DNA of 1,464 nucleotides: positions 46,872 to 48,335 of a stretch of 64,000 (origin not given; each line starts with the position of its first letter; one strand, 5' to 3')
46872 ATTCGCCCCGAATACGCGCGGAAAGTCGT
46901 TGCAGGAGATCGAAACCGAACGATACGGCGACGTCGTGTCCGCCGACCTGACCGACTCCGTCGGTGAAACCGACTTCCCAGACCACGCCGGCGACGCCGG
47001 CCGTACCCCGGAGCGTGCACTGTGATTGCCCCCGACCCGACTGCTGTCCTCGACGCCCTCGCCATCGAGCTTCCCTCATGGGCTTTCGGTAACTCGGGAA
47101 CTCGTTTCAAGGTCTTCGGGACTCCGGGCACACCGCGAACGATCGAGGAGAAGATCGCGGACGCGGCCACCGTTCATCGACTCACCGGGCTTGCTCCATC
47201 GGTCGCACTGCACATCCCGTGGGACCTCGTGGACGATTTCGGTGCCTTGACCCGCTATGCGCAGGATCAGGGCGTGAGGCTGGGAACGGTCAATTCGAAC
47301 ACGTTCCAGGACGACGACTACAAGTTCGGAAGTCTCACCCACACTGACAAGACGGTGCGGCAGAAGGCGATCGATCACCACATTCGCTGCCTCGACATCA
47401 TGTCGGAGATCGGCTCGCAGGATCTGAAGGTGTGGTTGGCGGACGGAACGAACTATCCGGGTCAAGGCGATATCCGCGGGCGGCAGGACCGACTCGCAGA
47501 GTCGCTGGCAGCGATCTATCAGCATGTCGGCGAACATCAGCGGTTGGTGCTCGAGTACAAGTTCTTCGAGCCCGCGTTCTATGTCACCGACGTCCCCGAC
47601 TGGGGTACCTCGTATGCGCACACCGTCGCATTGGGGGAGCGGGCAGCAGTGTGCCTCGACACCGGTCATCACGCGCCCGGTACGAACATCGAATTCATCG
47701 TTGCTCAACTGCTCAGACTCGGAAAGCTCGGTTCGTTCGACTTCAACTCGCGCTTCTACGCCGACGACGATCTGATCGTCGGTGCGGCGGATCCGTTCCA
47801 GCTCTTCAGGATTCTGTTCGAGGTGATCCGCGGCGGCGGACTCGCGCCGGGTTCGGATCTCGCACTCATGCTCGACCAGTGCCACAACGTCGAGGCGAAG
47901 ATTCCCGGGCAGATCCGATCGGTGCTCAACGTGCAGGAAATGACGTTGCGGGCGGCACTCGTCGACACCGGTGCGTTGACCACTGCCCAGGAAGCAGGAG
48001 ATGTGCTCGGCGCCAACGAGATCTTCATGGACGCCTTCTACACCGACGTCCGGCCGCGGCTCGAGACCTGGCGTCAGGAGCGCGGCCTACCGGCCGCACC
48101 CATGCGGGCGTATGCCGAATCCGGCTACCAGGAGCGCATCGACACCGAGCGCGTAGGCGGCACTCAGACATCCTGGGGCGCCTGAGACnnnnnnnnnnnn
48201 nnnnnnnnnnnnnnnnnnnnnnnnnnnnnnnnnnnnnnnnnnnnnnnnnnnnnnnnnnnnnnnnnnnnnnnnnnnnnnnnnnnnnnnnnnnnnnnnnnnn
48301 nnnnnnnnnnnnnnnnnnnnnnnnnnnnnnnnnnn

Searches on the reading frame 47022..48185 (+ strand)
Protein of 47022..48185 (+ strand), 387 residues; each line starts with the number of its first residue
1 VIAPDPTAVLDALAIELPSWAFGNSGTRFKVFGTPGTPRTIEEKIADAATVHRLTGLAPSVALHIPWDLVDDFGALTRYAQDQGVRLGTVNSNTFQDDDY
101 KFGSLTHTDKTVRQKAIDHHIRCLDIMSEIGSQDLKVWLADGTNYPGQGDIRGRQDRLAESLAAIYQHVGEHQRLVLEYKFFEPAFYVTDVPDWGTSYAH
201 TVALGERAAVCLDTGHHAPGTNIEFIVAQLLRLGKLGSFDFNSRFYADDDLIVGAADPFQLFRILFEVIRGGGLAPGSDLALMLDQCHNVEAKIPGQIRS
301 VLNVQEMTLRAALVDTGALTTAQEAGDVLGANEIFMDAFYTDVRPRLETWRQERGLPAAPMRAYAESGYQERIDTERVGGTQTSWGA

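Call 7: search_protein_families(library=pfam, proteins=[P0002, P0003], max_evalue=0.01)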
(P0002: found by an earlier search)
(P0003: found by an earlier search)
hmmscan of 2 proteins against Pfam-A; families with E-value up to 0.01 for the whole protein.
P0002 (247 aa): 2 families
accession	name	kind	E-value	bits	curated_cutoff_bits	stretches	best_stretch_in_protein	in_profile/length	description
PF02979.21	NHase_alpha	-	5.5e-71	238.2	27.2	1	27-217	2-184/184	Nitrile hydratase, alpha chain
PF14407.11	Frankia_peptide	-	0.0042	17.8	48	0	67-96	4-33/63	Ribosomally synthesized peptide prototyped by Frankia Franean1_4349.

P0003 (120 aa): 1 family
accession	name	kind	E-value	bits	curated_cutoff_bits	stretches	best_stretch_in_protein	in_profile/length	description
PF21006.2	NHase_beta_N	-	0.00016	22.1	21.5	1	66-116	50-100/115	Nitrile hydratase beta subunit, N-terminal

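Call 8: search_protein_families(library=ncbifam, proteins=[P0002, P0003], max_evalue=0.01)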
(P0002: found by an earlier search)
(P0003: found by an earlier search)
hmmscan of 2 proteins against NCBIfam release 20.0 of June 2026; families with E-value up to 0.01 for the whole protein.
P0002 (247 aa): 4 families
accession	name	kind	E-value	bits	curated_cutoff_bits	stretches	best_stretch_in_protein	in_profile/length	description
TIGR03887.1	thiocyan_alph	equivalog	1e-114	381.3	291.45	1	23-222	1-200/200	thiocyanate hydrolase subunit gamma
TIGR01323.1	nitrile_alph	equivalog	1.2e-60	204.3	249.85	1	34-220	9-187/189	nitrile hydratase subunit alpha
TIGR03793.1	leader_NHLP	domain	1.8e-13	50.1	50.9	1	149-206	18-73/77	NHLP leader peptide family RiPP precursor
TIGR04351.1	TOMM_nitrile_2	subfamily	3.7e-05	23.2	65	0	148-171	13-36/48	TIGR04351 family putative TOMM peptide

P0003 (120 aa): 1 family
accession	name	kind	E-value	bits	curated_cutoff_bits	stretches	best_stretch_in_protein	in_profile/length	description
TIGR03888.1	nitrile_beta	equivalog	0.0061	16.5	152.2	1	64-114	48-98/226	nitrile hydratase subunit beta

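Call 10: search_solved_structures(query=P0002, max_evalue=0.001, show_alignments=2)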
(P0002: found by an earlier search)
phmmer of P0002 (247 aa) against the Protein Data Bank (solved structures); distinct sequences matched with E-value up to 0.001: 35.
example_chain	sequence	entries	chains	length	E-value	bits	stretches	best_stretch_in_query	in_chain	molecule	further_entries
2dd4_C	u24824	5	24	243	1.4e-110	372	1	4-233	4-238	Thiocyanate hydrolase gamma subunit | Thiocyanate hydrolase subunit gamma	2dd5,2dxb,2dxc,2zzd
3vyg_C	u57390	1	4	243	2.2e-109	368.1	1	4-233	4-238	Thiocyanate hydrolase subunit gamma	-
4ob1_A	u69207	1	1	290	2.9e-51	177.7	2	33-218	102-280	Cobalt-containing nitrile hydratase subunit alpha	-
7qop_A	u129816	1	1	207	4.3e-49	170.6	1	29-222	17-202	Nitrile hydratase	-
1v29_A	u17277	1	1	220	4.5e-49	170.5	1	2-221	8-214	nitrile hydratase a chain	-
2dpp_A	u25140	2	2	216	9.4e-49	169.5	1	29-222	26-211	Nitrile hydratase alpha subunit | Nitrile hydratase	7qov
3hht_A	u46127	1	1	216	9.5e-49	169.4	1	29-222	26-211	Nitrile hydratase alpha subunit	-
7qou_A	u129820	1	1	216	1.8e-48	168.5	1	29-222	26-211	Nitrile hydratase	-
7qom_A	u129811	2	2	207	4.1e-48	167.3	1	29-222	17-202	Nitrile hydratase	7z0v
7qoy_A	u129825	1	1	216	4.7e-48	167.2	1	29-222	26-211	Nitrile hydratase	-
2zcf_A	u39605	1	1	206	6.7e-47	163.4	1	55-220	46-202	Nitrile hydratase subunit alpha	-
2qdy_A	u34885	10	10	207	8.3e-47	163.1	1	55-220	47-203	Nitrile hydratase subunit alpha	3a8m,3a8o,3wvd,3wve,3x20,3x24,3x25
2ahj_A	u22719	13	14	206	8.3e-47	163.1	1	55-220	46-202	NITRILE HYDRATASE | Nitrile hydratase subunit alpha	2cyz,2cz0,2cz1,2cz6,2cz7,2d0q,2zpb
1ahj_A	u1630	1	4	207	8.4e-47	163.1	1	55-220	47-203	NITRILE HYDRATASE (SUBUNIT ALPHA)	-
3qz5_A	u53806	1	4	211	8.6e-47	163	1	7-220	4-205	Co-type Nitrile Hydratase alpha subunit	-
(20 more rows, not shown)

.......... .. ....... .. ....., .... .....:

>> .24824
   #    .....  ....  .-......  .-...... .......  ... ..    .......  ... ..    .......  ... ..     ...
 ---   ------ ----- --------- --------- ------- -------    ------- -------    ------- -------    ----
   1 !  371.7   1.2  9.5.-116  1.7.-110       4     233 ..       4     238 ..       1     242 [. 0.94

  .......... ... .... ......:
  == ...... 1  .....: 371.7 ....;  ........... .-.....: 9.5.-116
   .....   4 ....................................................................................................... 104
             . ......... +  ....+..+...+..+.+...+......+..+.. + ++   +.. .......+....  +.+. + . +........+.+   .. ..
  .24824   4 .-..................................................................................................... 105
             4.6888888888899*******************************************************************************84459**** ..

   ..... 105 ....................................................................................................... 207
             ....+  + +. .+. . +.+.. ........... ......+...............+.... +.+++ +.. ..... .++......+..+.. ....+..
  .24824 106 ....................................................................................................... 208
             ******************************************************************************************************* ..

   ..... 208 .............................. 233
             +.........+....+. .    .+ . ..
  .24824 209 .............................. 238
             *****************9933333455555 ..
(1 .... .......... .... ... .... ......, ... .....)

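Call 68: search_protein_families(library=pfam, proteins=[window:47022-48185:+], max_evalue=0.00001)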
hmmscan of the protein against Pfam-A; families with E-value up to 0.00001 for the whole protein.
window:47022-48185:+ (387 aa): 2 families
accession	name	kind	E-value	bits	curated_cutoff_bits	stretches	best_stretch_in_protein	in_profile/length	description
PF01261.30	AP_endonuc_2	-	2.7e-08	34.3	31.1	1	76-226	33-174/249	Xylose isomerase-like TIM barrel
PF06134.17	RhaA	-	9.2e-07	28.8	22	1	75-327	116-367/417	L-rhamnose isomerase (RhaA)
